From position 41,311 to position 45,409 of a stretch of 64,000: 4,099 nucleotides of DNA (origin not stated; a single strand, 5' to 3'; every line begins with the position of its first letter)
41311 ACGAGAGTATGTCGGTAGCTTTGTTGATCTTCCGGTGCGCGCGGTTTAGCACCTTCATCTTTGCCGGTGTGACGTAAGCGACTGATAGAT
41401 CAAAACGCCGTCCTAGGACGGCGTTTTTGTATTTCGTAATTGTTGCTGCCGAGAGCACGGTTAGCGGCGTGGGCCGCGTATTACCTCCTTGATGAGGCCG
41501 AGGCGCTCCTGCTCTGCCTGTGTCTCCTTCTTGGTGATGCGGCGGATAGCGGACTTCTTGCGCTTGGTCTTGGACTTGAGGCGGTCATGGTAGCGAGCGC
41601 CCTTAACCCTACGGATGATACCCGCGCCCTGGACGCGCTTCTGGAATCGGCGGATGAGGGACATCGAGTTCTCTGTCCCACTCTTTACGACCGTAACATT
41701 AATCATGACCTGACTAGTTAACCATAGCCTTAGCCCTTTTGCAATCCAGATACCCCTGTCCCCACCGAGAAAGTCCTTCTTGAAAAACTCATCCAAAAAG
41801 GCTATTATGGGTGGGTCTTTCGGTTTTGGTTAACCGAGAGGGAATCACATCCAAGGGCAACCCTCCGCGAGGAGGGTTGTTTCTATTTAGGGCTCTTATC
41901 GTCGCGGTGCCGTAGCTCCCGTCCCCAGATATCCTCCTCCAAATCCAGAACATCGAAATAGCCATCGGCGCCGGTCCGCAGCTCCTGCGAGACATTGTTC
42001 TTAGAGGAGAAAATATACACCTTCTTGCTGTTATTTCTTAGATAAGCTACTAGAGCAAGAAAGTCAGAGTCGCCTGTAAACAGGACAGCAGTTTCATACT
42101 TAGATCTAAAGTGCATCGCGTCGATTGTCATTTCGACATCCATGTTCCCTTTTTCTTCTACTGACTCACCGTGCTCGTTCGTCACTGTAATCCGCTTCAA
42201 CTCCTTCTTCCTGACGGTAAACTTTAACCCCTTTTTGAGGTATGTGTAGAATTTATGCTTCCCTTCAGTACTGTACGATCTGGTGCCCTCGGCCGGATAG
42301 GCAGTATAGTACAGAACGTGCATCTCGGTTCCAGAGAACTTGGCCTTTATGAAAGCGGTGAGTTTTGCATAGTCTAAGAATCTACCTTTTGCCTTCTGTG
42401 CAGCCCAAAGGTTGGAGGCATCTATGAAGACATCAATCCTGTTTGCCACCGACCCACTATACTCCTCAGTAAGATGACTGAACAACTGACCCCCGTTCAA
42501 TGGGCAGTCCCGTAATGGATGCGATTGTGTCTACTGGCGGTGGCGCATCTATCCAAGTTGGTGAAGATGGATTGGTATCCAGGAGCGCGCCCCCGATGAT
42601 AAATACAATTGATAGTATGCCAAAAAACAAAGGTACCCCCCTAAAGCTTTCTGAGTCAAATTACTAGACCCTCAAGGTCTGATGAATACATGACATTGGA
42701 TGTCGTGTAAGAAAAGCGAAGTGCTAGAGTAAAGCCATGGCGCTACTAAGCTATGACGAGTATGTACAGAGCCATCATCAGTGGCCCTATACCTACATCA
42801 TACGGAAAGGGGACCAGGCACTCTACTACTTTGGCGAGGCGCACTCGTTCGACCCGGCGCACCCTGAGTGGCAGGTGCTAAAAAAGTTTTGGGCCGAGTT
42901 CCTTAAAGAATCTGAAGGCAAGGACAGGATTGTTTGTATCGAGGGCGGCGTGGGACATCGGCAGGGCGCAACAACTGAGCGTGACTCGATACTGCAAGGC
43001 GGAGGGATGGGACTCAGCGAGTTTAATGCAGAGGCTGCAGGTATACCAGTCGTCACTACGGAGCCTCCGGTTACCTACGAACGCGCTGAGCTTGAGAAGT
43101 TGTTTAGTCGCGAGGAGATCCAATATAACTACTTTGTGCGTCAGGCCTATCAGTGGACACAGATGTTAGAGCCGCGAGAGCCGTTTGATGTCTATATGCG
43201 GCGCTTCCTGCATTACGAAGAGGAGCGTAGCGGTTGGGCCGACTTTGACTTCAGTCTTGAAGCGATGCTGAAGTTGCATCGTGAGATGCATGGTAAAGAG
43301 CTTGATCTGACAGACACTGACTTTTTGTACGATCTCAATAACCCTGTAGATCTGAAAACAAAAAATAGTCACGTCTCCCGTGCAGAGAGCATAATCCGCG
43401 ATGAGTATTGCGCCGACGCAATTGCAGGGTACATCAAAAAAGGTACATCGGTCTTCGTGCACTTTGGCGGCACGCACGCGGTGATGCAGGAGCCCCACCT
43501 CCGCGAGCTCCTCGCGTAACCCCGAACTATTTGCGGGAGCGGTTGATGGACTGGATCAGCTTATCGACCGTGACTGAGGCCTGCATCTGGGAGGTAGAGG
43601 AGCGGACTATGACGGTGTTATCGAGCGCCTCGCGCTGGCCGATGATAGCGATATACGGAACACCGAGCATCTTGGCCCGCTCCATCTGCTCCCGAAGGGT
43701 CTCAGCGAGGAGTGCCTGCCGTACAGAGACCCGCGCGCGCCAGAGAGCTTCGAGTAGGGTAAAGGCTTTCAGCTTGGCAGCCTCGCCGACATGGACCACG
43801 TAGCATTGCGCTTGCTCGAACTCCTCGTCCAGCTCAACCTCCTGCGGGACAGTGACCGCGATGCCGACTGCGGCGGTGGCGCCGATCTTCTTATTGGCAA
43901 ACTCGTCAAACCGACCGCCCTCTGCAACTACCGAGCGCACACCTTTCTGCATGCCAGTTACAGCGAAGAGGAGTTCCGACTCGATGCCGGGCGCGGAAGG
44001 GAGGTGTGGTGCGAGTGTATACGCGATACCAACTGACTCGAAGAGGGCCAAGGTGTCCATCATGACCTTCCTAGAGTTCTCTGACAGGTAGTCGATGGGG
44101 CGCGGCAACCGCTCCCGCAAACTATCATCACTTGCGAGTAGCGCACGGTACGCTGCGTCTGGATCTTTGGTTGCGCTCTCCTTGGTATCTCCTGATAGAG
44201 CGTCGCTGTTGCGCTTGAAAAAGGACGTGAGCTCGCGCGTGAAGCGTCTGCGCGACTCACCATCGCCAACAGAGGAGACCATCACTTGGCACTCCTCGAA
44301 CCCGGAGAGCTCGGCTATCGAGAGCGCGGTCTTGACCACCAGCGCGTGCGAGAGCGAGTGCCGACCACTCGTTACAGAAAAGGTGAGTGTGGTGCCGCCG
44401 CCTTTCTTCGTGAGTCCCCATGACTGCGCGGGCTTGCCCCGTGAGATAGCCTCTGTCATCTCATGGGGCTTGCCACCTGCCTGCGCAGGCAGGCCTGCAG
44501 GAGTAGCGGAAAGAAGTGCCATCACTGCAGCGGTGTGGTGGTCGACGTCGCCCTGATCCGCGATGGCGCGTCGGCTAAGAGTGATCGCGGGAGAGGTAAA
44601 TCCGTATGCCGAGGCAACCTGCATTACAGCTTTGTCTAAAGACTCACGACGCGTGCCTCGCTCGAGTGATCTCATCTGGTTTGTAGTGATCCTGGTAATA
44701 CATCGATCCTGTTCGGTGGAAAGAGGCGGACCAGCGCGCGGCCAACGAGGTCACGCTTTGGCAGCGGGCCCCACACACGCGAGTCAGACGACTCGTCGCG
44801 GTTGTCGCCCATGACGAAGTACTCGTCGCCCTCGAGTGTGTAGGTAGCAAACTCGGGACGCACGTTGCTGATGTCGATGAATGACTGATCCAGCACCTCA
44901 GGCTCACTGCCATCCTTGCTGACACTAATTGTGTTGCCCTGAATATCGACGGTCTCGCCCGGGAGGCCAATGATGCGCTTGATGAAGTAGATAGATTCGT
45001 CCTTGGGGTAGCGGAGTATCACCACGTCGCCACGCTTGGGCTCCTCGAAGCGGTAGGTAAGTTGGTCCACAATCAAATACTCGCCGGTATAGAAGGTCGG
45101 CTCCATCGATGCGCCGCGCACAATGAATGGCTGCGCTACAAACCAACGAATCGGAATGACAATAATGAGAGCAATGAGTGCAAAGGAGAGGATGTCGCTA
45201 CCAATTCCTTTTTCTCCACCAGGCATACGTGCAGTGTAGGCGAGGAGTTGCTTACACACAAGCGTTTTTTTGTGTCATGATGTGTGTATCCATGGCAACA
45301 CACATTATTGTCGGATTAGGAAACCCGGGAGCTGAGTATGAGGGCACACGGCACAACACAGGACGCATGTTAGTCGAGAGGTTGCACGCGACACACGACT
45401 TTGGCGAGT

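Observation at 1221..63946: Near-universal leaderless layout: -10 hexamer 6-8 nt upstream of start codons, no Shine-Dalgarno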

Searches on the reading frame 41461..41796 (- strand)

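Call 39: search_protein_families(library=pfam, proteins=[window:41461-41796:-], max_evalue=0.001)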
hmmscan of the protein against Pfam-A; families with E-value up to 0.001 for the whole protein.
window:41461-41796:- (111 aa): 1 family
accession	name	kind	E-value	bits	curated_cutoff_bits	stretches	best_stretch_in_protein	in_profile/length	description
PF01165.25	Ribosomal_S21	-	5.7e-06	26.4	27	1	42-86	8-52/55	Ribosomal protein S21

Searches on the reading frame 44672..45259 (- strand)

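Call 39: search_protein_families(library=pfam, proteins=[window:44672-45259:-], max_evalue=0.001)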
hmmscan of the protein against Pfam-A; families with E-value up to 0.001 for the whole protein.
window:44672-45259:- (195 aa): 2 families
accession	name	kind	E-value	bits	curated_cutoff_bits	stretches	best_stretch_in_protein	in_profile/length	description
PF10502.14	Peptidase_S26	-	3e-44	151.4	22.9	1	23-179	4-167/168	Signal peptidase, peptidase S26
PF00717.28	Peptidase_S24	-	3.7e-05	23.8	23.3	1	47-103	40-88/116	Peptidase S24-like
